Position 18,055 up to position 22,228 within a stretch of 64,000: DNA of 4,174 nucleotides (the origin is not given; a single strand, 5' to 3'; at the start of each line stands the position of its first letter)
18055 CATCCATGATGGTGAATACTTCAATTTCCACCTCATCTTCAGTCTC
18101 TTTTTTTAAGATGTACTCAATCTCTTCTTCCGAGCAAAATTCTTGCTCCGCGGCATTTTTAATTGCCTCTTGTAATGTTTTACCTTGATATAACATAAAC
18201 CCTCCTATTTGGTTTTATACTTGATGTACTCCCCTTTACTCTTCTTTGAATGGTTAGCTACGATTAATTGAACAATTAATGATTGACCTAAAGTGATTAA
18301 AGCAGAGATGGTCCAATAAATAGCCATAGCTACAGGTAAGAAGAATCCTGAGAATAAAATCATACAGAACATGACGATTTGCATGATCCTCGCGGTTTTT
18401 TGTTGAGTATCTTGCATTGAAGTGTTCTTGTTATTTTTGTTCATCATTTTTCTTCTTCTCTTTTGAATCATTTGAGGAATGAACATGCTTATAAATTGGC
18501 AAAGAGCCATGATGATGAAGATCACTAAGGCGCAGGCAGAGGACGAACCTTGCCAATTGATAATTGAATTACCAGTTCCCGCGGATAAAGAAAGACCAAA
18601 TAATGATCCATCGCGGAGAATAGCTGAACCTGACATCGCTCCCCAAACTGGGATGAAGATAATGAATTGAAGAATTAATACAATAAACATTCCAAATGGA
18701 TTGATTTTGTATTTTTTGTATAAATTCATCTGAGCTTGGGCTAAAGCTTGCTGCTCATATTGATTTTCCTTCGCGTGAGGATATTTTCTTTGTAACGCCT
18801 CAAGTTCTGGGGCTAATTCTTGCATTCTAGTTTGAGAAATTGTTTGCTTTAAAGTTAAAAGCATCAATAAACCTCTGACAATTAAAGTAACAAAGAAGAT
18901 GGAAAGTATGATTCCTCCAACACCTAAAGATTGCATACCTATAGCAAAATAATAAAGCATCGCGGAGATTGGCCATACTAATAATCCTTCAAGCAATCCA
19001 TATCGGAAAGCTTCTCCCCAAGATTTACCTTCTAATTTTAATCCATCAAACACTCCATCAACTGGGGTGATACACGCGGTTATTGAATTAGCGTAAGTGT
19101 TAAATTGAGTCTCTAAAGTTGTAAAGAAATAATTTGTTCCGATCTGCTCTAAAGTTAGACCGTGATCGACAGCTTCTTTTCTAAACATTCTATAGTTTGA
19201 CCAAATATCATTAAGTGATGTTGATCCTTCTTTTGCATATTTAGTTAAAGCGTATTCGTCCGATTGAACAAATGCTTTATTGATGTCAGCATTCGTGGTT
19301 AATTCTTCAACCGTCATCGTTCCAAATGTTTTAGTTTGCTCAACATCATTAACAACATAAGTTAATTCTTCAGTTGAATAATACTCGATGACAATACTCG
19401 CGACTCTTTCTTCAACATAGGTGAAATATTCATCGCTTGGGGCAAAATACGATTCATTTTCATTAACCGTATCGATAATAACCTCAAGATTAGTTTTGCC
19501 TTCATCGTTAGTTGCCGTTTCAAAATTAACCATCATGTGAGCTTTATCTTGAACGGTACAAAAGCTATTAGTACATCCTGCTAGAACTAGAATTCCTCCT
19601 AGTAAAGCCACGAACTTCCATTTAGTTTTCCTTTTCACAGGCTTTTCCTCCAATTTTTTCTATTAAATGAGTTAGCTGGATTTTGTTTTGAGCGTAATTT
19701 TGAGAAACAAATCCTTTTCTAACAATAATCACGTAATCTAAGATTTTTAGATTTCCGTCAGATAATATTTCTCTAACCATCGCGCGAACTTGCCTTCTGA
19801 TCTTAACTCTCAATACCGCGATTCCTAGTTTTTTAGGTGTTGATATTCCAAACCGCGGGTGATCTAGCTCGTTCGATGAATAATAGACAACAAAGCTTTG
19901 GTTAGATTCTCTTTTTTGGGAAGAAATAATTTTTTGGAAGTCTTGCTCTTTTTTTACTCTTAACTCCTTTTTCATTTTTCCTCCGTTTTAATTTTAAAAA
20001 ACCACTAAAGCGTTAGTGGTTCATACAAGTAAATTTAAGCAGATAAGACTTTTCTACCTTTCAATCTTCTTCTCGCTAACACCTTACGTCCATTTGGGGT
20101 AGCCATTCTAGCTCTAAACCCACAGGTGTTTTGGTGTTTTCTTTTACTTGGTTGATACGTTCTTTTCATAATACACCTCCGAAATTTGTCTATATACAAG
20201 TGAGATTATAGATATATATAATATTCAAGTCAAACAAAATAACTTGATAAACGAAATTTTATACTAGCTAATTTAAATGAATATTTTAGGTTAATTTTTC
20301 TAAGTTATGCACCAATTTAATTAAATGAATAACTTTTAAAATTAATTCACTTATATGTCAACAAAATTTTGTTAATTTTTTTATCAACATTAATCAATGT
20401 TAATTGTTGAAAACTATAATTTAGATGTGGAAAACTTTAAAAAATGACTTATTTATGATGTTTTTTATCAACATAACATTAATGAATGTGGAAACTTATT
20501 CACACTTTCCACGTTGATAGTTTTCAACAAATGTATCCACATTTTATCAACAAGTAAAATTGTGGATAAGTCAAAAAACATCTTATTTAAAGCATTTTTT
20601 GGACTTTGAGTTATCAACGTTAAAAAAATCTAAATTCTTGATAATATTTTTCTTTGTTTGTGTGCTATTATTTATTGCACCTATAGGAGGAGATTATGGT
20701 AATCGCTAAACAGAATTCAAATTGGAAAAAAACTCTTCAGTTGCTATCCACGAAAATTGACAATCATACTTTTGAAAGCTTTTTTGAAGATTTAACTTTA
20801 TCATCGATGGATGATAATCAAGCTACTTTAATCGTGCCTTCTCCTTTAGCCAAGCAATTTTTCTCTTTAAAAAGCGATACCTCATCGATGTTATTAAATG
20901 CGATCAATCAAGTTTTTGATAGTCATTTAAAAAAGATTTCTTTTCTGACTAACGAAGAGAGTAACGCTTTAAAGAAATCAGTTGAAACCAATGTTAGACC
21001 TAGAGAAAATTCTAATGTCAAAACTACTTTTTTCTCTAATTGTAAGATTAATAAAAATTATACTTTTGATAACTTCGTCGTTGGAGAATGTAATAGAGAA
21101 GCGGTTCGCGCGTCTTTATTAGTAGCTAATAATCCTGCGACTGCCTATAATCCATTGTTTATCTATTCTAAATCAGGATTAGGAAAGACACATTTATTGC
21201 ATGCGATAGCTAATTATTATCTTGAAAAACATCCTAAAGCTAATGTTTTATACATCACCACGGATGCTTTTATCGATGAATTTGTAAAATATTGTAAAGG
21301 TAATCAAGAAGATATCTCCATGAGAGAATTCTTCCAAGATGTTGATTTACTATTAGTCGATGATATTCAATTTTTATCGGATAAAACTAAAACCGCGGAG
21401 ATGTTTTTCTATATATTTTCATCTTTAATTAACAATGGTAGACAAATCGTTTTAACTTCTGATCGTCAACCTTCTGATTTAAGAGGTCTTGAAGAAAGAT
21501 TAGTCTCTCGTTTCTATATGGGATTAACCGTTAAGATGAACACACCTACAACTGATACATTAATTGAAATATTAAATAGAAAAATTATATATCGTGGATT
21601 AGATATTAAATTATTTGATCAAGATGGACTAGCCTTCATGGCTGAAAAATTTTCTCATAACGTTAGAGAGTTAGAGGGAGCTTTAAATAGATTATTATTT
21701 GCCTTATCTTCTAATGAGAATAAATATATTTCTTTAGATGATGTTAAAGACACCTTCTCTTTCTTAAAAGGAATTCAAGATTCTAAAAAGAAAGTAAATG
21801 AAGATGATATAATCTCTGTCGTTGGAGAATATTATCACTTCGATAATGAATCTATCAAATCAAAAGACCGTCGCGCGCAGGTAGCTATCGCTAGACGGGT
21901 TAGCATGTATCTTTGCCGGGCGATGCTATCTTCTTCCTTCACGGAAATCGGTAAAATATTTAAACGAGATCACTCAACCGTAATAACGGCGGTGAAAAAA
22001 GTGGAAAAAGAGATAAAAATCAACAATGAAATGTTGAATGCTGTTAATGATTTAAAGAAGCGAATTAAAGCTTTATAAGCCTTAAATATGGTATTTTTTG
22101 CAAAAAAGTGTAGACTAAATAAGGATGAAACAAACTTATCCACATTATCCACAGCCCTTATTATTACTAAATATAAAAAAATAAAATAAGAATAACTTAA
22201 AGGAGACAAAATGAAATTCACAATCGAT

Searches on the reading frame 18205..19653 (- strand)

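Call 22: search_protein_families(library=pfam, proteins=[window:18205-19653:-], max_evalue=0.001)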
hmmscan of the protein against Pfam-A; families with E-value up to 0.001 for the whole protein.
window:18205-19653:- (482 aa): 2 families
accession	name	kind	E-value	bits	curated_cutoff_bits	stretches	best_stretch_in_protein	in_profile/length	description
PF02096.25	60KD_IMP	-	7.7e-32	111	35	1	249-462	2-162/163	60Kd inner membrane protein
PF09323.15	DUF1980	-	0.00054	20.8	25.9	1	372-443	34-98/110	DUF1980 N-terminal domain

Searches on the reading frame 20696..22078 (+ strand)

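Call 22: search_protein_families(library=pfam, proteins=[window:20696-22078:+], max_evalue=0.001)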
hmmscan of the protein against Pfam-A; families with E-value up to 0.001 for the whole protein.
window:20696-22078:+ (460 aa): 4 families
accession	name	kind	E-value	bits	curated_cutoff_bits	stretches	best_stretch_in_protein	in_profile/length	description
PF00308.24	Bac_DnaA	-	4.7e-60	202.9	23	1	119-279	2-161/162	Bacterial DnaA ATPAse domain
PF08299.17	Bac_DnaA_C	-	1.4e-23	83.2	31.5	1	370-436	2-69/69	Bacterial dnaA protein helix-turn-helix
PF11638.13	DnaA_N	-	1.1e-06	28.6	24.6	1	8-54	2-49/65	DnaA N-terminal domain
PF01695.23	IstB_IS21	-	4e-05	23.7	24.1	1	156-257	97-194/238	IstB-like ATP binding protein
